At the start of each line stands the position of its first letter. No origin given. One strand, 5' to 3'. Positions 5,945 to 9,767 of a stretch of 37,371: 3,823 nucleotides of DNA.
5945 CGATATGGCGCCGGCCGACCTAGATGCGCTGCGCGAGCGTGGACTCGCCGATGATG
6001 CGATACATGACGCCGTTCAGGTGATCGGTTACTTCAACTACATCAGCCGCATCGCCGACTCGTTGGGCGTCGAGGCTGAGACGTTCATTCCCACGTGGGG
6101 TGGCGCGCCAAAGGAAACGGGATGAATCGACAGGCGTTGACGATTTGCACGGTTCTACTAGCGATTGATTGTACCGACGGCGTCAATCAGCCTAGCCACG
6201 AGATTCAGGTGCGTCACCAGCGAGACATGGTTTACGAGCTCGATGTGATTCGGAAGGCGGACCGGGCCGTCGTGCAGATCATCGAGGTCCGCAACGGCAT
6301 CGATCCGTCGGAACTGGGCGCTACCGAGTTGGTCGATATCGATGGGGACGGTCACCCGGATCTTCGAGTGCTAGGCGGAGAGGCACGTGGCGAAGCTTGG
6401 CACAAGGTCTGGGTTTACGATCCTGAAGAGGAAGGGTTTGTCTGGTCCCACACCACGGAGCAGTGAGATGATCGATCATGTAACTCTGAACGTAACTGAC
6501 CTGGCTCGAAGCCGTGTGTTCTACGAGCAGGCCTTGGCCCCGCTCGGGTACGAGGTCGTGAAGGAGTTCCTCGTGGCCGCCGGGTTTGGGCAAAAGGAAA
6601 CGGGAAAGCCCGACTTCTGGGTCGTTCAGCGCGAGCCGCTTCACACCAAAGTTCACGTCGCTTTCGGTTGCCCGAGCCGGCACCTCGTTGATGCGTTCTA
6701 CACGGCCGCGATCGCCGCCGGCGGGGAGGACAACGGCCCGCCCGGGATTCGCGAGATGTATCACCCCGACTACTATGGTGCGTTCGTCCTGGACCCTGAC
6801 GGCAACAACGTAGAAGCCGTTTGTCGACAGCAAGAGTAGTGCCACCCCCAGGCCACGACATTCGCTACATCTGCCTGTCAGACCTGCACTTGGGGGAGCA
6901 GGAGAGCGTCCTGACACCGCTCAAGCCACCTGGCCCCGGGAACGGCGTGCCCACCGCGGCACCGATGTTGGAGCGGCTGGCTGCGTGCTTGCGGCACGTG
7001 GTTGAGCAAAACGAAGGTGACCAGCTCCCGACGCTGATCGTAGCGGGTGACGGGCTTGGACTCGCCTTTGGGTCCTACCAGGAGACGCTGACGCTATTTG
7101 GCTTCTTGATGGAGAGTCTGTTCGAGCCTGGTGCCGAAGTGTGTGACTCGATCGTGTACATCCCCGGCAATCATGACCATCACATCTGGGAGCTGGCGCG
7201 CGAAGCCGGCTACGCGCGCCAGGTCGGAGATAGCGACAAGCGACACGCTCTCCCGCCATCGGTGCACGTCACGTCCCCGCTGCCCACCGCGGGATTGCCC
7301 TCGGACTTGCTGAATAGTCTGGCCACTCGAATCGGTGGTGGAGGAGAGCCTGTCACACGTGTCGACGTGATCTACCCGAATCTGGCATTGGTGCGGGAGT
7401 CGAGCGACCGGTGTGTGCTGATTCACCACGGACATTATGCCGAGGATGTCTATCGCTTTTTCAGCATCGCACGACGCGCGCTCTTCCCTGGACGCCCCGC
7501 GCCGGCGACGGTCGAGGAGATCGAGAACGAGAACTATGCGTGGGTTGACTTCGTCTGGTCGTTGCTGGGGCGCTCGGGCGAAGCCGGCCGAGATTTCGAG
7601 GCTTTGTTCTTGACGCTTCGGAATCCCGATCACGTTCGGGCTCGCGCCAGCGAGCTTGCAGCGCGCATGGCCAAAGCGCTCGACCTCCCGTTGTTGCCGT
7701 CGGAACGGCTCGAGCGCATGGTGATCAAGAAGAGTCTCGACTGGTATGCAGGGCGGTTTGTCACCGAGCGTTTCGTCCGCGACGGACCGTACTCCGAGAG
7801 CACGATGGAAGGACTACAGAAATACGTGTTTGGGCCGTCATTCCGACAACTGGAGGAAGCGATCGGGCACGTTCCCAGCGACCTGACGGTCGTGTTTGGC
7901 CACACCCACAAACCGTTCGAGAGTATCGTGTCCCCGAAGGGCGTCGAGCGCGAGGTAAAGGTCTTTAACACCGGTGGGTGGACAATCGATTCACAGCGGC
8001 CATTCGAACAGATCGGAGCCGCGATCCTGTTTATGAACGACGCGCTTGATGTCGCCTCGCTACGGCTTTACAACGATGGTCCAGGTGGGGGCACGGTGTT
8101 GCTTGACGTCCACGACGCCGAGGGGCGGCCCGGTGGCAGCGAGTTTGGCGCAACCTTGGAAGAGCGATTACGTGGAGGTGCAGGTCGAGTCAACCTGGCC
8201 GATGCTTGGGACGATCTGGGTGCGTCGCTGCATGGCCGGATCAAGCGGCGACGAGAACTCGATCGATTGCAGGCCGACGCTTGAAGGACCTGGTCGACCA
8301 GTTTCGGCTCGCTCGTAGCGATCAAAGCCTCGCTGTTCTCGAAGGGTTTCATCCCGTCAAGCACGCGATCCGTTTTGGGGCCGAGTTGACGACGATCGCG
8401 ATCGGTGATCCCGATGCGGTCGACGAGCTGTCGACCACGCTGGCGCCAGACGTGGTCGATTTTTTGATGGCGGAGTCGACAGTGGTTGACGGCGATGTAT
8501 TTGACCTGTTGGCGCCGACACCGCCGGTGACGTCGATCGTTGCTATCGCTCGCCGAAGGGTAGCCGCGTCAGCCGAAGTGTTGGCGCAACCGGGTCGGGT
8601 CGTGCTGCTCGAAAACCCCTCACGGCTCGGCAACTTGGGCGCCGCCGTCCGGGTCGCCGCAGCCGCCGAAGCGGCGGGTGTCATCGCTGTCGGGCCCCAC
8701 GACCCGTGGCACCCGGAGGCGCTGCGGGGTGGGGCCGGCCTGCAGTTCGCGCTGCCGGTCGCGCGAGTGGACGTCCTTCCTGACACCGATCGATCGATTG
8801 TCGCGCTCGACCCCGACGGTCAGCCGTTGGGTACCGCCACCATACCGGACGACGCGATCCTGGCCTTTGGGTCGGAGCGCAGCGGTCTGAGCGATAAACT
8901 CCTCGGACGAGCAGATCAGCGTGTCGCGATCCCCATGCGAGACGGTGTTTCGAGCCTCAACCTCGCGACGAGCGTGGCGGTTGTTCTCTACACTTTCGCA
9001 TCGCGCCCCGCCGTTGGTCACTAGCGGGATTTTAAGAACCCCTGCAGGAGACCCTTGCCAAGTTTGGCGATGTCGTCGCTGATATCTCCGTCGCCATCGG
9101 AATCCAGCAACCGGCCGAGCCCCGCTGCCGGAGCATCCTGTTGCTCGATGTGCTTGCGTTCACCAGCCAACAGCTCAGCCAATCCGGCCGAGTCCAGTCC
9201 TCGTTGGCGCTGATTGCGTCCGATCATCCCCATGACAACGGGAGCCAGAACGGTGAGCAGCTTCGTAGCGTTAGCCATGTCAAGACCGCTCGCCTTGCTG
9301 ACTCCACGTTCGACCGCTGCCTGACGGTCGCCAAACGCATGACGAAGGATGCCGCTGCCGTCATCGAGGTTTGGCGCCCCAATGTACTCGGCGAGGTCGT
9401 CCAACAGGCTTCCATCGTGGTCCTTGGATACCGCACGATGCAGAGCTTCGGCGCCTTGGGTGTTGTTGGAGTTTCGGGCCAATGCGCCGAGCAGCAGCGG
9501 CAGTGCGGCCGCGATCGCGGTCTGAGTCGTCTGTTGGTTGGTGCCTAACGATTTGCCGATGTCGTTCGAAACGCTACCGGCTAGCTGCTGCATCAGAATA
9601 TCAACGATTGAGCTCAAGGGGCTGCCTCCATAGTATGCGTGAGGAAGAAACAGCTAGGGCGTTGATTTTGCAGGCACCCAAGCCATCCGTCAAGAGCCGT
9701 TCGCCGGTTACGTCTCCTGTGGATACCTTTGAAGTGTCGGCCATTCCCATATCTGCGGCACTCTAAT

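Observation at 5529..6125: In-frame UGA at the CxxC redox motif of an AhpD/CMD-family protein, with a SECIS-like hairpin: likely selenoprotein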

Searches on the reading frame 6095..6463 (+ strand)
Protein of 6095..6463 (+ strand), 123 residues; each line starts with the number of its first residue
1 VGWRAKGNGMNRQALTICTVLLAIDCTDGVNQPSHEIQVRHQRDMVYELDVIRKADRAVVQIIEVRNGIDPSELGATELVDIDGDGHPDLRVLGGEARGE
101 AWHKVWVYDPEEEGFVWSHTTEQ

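Call 7: search_protein_families(library=pfam, proteins=[window:6095-6463:+])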
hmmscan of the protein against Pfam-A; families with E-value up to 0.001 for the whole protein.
window:6095-6463:+ (123 aa): 0 families

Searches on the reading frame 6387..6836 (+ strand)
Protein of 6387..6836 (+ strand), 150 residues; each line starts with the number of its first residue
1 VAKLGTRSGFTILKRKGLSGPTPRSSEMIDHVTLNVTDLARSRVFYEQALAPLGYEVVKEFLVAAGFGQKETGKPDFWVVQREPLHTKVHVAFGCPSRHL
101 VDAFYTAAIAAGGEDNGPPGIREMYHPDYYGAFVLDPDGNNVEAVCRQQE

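Call 7: search_protein_families(library=pfam, proteins=[window:6387-6836:+])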
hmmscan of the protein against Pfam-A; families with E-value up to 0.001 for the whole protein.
window:6387-6836:+ (150 aa): 2 families
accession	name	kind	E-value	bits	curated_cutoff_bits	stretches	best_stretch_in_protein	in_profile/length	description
PF00903.31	Glyoxalase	-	3e-09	37.7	20.6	1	29-143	2-120/121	Glyoxalase/Bleomycin resistance protein/Dioxygenase superfamily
PF18029.7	Glyoxalase_6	-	0.00029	21.9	23.6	1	31-142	1-103/106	Glyoxalase-like domain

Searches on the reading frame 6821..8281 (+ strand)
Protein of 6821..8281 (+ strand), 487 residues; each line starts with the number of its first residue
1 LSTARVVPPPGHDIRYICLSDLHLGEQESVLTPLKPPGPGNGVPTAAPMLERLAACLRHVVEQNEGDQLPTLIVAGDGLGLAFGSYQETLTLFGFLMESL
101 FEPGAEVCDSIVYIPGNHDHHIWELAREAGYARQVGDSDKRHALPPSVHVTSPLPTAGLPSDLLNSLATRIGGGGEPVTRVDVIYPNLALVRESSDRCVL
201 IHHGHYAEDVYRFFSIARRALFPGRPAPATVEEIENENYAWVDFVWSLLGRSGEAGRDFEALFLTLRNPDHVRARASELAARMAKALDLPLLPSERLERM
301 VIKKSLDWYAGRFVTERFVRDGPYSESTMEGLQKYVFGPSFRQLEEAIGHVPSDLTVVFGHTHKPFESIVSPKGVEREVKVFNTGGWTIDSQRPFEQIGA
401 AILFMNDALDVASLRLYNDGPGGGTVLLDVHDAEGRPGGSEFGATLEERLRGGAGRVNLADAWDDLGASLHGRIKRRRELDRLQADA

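Call 7: search_protein_families(library=pfam, proteins=[window:6821-8281:+])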
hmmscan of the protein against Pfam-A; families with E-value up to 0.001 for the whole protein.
window:6821-8281:+ (487 aa): 1 family
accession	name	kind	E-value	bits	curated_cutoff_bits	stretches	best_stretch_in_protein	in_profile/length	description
PF00149.33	Metallophos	-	6.5e-06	27.1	21.5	1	15-206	2-156/191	Calcineurin-like phosphoesterase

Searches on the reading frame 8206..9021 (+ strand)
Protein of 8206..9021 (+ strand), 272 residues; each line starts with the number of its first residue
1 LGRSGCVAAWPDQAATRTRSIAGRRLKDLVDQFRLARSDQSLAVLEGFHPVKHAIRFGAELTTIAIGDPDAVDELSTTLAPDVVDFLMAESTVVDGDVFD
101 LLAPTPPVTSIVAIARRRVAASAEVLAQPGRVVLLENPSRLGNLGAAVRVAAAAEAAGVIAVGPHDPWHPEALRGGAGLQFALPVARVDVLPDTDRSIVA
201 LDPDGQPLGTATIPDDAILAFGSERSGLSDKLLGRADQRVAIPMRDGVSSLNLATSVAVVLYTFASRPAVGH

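Call 13: search_protein_families(library=pfam, proteins=[window:8206-9021:+])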
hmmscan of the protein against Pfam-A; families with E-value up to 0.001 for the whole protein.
window:8206-9021:+ (272 aa): 1 family
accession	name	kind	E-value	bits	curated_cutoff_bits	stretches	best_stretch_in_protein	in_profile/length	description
PF00588.24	SpoU_methylase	-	1.2e-27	97.2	29.7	1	132-262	3-142/142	SpoU rRNA Methylase family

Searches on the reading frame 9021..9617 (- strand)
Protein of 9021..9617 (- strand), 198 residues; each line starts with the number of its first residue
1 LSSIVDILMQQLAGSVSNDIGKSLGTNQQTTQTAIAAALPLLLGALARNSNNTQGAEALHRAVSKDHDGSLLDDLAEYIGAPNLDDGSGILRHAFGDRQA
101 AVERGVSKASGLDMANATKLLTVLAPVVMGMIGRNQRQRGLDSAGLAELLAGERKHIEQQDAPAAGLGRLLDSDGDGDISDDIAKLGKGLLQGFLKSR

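Call 13: search_protein_families(library=pfam, proteins=[window:9021-9617:-])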
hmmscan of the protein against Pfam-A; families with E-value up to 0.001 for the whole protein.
window:9021-9617:- (198 aa): 1 family
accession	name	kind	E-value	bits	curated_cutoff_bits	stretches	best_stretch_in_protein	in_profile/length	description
PF06078.17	DUF937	-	2.1e-35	122.5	25.4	1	6-134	1-134/135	Bacterial protein of unknown function (DUF937)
